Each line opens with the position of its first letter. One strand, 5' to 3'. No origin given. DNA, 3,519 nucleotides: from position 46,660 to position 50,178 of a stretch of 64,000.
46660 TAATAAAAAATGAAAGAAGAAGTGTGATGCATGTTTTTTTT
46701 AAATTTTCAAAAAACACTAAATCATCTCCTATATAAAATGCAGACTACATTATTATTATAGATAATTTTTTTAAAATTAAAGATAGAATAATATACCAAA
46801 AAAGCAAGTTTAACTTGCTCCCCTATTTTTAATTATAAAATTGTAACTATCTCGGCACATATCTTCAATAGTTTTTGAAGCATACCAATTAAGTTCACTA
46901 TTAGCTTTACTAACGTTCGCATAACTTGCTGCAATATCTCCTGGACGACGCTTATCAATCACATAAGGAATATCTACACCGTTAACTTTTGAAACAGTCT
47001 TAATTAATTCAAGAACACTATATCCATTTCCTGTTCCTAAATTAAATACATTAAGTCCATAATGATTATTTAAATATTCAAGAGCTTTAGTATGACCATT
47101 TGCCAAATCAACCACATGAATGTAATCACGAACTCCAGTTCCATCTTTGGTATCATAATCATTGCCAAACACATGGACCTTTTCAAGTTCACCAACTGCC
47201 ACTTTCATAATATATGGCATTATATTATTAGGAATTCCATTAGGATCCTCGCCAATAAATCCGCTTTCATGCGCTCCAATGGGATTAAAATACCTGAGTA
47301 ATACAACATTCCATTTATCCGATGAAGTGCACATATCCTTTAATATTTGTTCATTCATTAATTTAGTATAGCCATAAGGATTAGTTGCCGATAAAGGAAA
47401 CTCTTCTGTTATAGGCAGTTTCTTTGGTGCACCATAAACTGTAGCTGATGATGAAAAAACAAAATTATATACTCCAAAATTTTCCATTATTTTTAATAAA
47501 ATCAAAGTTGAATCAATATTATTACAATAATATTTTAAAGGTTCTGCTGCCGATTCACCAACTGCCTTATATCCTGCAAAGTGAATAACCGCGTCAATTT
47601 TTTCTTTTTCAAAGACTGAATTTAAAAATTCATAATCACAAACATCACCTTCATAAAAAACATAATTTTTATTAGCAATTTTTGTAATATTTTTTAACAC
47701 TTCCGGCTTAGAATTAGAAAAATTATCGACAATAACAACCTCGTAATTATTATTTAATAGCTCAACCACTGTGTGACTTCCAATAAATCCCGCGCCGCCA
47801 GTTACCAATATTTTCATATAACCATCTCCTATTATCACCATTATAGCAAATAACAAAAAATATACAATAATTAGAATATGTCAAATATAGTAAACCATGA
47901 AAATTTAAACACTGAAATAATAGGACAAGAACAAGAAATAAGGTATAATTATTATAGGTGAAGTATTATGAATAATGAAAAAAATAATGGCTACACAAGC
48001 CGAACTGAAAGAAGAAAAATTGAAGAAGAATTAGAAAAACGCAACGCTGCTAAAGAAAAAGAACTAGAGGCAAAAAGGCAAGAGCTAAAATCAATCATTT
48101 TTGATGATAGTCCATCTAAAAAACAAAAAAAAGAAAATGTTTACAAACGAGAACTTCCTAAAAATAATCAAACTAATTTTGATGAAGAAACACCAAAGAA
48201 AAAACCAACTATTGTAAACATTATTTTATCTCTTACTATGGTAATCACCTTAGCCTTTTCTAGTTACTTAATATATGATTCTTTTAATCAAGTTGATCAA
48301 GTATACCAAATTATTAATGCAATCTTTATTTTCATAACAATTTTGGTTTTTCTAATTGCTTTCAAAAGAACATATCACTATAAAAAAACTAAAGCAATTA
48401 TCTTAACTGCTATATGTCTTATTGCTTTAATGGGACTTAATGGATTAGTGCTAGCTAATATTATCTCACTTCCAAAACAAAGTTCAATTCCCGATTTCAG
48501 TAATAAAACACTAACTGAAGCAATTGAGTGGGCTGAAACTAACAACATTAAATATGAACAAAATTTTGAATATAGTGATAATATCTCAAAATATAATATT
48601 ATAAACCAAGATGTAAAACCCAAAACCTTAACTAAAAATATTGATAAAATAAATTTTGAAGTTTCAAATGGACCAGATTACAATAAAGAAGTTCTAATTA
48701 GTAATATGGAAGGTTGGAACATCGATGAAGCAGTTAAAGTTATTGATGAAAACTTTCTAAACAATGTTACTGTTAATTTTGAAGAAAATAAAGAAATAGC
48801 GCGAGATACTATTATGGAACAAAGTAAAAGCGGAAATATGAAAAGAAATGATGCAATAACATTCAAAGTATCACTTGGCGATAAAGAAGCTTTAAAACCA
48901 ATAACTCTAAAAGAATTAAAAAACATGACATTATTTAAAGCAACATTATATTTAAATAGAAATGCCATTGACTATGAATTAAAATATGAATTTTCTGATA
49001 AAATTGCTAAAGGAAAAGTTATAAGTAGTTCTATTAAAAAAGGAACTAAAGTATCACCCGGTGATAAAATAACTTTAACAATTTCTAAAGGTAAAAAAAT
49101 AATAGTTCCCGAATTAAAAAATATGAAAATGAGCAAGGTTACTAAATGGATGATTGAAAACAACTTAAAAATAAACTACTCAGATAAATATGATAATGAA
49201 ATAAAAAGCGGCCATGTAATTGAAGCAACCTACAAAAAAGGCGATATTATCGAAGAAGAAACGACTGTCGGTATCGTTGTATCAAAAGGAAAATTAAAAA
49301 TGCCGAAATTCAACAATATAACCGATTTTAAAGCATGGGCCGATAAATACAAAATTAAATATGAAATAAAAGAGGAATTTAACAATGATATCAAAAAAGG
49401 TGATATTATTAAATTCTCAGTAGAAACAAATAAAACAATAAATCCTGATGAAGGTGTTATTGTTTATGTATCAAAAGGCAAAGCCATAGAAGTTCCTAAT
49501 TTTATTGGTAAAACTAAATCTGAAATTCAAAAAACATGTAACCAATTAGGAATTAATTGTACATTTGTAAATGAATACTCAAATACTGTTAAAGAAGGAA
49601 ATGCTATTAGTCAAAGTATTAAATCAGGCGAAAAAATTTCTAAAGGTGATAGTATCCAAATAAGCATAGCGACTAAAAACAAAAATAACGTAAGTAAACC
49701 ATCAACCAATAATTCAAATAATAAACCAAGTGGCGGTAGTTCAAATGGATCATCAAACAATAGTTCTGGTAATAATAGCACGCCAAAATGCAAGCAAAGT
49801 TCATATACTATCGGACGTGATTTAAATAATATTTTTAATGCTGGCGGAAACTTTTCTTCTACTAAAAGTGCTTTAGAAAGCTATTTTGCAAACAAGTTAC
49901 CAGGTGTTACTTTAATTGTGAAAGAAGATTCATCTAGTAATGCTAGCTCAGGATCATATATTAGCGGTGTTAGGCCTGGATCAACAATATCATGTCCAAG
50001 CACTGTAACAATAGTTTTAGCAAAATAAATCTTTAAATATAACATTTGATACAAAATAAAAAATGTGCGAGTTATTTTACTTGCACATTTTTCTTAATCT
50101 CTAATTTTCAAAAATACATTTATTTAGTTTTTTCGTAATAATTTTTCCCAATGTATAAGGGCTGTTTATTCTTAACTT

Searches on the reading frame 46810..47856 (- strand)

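Call 10: search_protein_families(library=pfam, proteins=[window:46810-47856:-], max_evalue=0.001)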
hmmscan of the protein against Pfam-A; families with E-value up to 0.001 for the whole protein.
window:46810-47856:- (348 aa): 10 families
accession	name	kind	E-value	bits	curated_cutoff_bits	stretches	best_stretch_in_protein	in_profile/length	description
PF16363.11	GDP_Man_Dehyd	-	1.1e-61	209.5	27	1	17-336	1-331/332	GDP-mannose 4,6 dehydratase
PF01370.27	Epimerase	-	1.1e-55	189.2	20.9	1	16-274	1-240/240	NAD dependent epimerase/dehydratase family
PF02719.21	Polysacc_synt_2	-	6.1e-17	62.2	20.2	1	16-195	1-174/293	Polysaccharide biosynthesis protein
PF01073.25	3Beta_HSD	-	1.4e-16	60.8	22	1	17-173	1-158/280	3-beta hydroxysteroid dehydrogenase/isomerase family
PF04321.23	RmlD_sub_bind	-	8.9e-13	48.4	27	1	14-177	1-141/287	RmlD substrate binding domain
PF07993.18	NAD_binding_4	-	3e-07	30.3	20.1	1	18-201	1-216/258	Male sterility protein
PF00106.31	adh_short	-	4.8e-07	29.9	26.6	1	16-101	3-92/195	short chain dehydrogenase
PF13460.12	NAD_binding_10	-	2.4e-06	28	27.2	1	20-174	1-133/184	NAD(P)H-binding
PF08659.16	KR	-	0.00071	20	22.6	0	16-145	3-145/180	KR domain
PF05368.20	NmrA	-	0.00073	19.7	27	0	15-137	4-107/298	NmrA-like family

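Call 31: search_protein_families(library=ncbifam, proteins=[window:46810-47856:-], max_evalue=0.00001)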
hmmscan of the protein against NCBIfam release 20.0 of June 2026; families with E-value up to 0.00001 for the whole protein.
window:46810-47856:- (348 aa): 24 families
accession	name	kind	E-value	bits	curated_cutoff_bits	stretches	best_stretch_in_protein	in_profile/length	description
TIGR01179.1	galE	equivalog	3.4e-134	446.9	262.3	1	15-344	1-328/332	UDP-glucose 4-epimerase GalE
NF007956.0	PRK10675.1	subfamily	6.5e-128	426.6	394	1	14-342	1-330/338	UDP-glucose 4-epimerase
TIGR02197.1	heptose_epim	equivalog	3.2e-34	118.5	274.6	1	16-320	1-287/316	ADP-glyceromanno-heptose 6-epimerase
TIGR01181.1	dTDP_gluc_dehyt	equivalog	2.1e-33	115.8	365.1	1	15-345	1-315/321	dTDP-glucose 4,6-dehydratase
TIGR04180.1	EDH_00030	hypoth_equivalog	5.7e-30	104.4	475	1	16-305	1-269/297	NAD-dependent 4,6-dehydratase LegB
NF011728.1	PRK15181.1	equivalog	1.3e-22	80.3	760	1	15-330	17-326/348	Vi polysaccharide biosynthesis UDP-N-acetylglucosaminuronic acid C-4 epimerase TviC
NF007490.0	PRK10084.1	subfamily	3.6e-19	69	649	1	14-127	1-114/361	dTDP-glucose 4,6-dehydratase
NF043036.1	ErythonDh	equivalog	1.2e-15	57.5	325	1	14-175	1-163/321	D-erythronate dehydrogenase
NF007582.0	PRK10217.1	equivalog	2.6e-15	56.4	698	1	15-341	3-331/355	dTDP-glucose 4,6-dehydratase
TIGR03466.1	HpnA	hypoth_equivalog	1.2e-14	54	367.65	1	14-197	1-175/327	hopanoid-associated sugar epimerase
NF008360.0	PRK11150.1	equivalog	1.1e-13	51.1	452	1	16-291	2-253/310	ADP-glyceromanno-heptose 6-epimerase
TIGR02622.1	CDP_4_6_dhtase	equivalog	1.1e-12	47.8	278.45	1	15-332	6-321/352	CDP-glucose 4,6-dehydratase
NF047922.1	GDPFucSynFcl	equivalog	7.9e-12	45.2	500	1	74-345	41-305/308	GDP-L-fucose synthase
NF041015.1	UDPsulfquin_syn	equivalog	4.6e-11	42.3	575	1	14-127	1-133/384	UDP-sulfoquinovose synthase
TIGR01472.1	gmd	equivalog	2e-10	40.4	415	1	16-334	3-331/342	GDP-mannose 4,6-dehydratase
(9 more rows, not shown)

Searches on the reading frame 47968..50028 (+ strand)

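Call 10: search_protein_families(library=pfam, proteins=[window:47968-50028:+], max_evalue=0.001)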
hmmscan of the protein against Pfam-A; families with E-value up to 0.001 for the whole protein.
window:47968-50028:+ (686 aa): 1 family
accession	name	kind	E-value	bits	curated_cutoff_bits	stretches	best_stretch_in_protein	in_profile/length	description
PF03793.24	PASTA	-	7.1e-58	192.9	23.2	5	507-568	1-63/64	PASTA domain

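Call 87: search_protein_families(library=ncbifam, proteins=[window:47968-50028:+], max_evalue=0.00001)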
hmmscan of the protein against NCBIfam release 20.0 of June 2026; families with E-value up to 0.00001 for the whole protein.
window:47968-50028:+ (686 aa): 1 family
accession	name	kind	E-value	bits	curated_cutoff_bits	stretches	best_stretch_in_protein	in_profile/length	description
NF033483.0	PknB_PASTA_kin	equivalog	2.3e-54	185.4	450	2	139-373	330-563/563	Stk1 family PASTA domain-containing Ser/Thr kinase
